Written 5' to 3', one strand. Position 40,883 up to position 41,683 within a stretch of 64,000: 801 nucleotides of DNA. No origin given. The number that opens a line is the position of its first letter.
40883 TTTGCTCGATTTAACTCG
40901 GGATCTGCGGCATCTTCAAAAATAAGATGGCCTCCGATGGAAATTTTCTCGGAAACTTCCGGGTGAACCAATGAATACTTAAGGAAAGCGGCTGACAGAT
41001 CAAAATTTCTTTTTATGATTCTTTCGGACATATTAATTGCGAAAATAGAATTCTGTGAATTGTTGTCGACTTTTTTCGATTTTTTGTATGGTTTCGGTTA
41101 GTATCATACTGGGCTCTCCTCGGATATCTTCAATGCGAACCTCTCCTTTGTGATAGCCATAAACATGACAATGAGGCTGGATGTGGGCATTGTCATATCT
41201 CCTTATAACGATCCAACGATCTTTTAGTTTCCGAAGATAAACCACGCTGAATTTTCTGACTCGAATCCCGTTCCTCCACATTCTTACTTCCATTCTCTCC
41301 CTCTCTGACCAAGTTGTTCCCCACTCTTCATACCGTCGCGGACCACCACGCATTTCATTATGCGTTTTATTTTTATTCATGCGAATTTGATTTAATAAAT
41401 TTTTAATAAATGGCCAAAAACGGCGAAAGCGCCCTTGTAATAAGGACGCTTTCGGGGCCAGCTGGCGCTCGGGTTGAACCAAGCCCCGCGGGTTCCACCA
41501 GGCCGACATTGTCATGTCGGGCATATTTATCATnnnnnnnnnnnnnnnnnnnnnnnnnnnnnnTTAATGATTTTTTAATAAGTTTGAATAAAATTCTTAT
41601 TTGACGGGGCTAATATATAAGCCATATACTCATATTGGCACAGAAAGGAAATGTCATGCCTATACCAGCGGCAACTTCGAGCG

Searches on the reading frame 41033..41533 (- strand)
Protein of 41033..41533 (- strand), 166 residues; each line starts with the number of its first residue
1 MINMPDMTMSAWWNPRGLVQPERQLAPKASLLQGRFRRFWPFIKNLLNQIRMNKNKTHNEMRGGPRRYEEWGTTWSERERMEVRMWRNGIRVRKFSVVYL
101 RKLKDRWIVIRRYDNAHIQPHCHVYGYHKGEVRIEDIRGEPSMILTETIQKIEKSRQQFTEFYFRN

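Call 54: search_protein_families(library=pfam, proteins=[window:41033-41533:-], max_evalue=0.001)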
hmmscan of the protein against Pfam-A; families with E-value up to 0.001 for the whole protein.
window:41033-41533:- (166 aa): 1 family
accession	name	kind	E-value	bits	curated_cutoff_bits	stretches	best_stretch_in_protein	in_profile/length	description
PF24839.1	DUF7718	-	1.7e-07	31.5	25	1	73-165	8-100/104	Domain of unknown function (DUF7718)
